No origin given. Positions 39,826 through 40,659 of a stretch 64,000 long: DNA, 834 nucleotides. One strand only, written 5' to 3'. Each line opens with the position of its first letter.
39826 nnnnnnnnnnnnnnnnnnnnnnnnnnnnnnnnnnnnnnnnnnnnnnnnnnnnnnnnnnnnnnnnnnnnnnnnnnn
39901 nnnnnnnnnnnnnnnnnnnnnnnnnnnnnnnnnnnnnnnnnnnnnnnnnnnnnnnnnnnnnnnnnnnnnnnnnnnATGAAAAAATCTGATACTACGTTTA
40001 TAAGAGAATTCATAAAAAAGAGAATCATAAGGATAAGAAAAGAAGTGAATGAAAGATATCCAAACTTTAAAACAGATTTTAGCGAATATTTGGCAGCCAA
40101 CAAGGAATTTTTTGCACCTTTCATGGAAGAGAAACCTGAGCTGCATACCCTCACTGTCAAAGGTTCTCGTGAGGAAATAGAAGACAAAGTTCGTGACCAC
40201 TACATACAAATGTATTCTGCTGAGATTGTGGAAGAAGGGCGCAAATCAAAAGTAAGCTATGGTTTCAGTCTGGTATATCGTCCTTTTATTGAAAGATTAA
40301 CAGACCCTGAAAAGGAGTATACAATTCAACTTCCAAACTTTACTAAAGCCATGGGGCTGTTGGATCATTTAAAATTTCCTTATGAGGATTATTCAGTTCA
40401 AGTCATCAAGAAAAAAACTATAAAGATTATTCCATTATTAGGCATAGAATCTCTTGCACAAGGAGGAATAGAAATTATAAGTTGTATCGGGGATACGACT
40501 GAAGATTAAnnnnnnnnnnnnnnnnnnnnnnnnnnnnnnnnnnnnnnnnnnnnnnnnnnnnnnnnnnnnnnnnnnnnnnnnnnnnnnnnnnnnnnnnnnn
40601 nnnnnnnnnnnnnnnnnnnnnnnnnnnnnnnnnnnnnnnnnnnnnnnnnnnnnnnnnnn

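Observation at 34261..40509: Five-gene ORFan operon flanked by a divergently oriented pair of paralogs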

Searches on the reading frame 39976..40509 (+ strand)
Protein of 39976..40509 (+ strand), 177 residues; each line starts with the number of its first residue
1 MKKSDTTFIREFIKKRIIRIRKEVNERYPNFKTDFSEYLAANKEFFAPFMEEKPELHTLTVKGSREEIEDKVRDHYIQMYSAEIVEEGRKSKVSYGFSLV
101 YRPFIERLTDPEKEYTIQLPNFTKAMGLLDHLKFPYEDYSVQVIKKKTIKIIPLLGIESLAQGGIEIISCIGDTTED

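Call 6: search_protein_families(library=pfam, proteins=[window:39976-40509:+], max_evalue=1)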
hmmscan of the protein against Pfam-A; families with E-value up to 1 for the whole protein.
window:39976-40509:+ (177 aa): 2 families
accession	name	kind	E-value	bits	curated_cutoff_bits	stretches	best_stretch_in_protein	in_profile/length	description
PF07988.17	LMSTEN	-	0.06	13.2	27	1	95-117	9-29/47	LMSTEN motif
PF06649.17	DUF1161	-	0.19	12.5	25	1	65-90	5-30/52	Protein of unknown function (DUF1161)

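Call 7: search_protein_families(library=phrogs, proteins=[window:39976-40509:+], max_evalue=1)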
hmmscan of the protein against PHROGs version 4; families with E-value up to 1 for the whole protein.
window:39976-40509:+ (177 aa): 2 families
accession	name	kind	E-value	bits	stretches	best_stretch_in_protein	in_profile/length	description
phrog_1778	-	unknown function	0.043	15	1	111-148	37-74/111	-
phrog_18405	-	unknown function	0.1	13.8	1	8-30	12-34/75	-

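Call 12: find_homologous_proteins(query=window:39976-40509:+, max_evalue=0.001)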
Query window:39976-40509:+ (177 aa): 2 proteins with E <= 0.001 among 80 candidates.
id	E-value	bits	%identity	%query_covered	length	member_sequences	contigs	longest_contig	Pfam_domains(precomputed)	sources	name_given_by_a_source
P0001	1.5e-110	385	100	100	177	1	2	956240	-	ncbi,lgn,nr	ncbi:MAG: hypothetical protein PHC66_05110 [Candidatus Nanoarchaeia archaeon]|nr:hypothetical protei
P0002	1.4e-76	274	71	98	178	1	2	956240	-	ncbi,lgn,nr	ncbi:MAG: hypothetical protein PHC66_01995 [Candidatus Nanoarchaeia archaeon]|nr:hypothetical protei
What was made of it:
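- The paralogs match only themselves (call 12).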

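Call 28: find_related_loci(query=window:39976-40509:+, collection=viral_contigs, flank=10000)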
Query window:39976-40509:+ (177 aa) in viral_contigs; peptide patterns used: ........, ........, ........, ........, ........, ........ (x = any residue, [..] = any of these).
7 stretches matched a pattern, but none encodes a relative of the query by tblastn (E <= 1e-3).

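Call 103: search_solved_structures(query=window:39976-40506:+, max_evalue=1)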
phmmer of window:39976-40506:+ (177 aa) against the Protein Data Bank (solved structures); distinct sequences matched with E-value up to 1: 1.
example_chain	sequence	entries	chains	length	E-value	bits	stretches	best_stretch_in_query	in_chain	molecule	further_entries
1o1y_A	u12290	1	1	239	0.065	16.6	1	93-158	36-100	conserved hypothetical protein TM1158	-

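Call 107: search_dna_similar(query=window:39976-40506:+, collection=phages, mode=protein, max_evalue=0.001, max_rows=5)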
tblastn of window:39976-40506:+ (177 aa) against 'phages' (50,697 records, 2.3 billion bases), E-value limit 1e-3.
No match.
